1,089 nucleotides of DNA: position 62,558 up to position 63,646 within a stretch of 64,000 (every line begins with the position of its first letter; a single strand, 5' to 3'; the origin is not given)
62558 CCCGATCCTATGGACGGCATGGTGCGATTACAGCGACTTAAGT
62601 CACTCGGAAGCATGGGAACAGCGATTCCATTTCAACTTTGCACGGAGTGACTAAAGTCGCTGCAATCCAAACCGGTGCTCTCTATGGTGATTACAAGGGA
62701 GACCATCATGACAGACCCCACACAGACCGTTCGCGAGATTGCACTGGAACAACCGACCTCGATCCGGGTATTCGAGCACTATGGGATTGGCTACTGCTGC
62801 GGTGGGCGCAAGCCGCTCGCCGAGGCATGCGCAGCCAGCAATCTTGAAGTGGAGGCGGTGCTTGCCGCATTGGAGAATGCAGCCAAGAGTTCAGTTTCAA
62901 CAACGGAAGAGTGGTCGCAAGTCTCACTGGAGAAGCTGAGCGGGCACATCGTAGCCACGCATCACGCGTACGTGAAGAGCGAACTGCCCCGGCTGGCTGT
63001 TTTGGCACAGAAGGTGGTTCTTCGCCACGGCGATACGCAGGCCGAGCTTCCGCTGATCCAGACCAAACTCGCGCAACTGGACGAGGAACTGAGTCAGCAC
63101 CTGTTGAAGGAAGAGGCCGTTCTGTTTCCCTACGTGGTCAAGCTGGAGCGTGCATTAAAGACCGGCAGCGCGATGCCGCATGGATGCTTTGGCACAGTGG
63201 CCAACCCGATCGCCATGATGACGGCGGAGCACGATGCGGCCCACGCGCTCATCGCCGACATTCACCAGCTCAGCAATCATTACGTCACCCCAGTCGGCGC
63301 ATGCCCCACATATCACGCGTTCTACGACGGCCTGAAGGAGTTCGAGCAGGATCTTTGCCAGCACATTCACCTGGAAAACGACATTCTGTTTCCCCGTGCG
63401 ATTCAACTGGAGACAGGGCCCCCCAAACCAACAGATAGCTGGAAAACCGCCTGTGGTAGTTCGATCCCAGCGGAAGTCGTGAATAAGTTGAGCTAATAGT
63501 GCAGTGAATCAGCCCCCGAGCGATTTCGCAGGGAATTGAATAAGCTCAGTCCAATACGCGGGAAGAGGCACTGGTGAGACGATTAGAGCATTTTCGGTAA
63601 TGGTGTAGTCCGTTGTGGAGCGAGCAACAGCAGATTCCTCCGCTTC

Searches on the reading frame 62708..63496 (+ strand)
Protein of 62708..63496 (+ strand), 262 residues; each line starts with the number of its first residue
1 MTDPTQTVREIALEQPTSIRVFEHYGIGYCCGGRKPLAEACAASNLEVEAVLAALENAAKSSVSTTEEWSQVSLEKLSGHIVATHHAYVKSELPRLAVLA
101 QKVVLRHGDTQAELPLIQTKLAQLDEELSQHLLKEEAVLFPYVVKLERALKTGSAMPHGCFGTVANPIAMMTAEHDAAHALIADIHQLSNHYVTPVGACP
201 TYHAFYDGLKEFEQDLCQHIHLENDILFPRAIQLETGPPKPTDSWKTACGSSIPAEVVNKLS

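Call 5: search_protein_families(library=pfam, proteins=[window:62708-63496:+])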
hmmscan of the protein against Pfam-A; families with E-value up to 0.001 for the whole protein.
window:62708-63496:+ (262 aa): 2 families
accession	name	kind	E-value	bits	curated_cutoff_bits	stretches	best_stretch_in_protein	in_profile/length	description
PF04405.19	ScdA_N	-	4.4e-18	65.1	32.5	1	6-58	3-55/56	Domain of Unknown function (DUF542)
PF01814.28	Hemerythrin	-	1.8e-16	61.2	25.3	1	80-231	4-127/127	Hemerythrin HHE cation binding domain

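Call 18: search_protein_families(library=ncbifam, proteins=[window:62708-63496:+])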
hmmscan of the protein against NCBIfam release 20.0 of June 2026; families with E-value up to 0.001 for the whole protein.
window:62708-63496:+ (262 aa): 4 families
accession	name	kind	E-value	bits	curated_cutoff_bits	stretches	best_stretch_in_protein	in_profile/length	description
TIGR03652.1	FeS_repair_RIC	equivalog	7e-65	218.8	204.7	1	8-231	1-216/216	iron-sulfur cluster repair di-iron protein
NF008221.0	PRK10992.1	equivalog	1.3e-51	175.2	254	1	5-233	5-218/220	iron-sulfur cluster repair protein YtfE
NF009777.0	PRK13276.1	equivalog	3.9e-27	95.5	259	1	5-229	5-221/224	iron-sulfur cluster repair di-iron protein ScdA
NF041614.1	FeSrepair_DnrN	equivalog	2.6e-23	83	300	1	69-232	7-155/157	iron-sulfur cluster repair protein DnrN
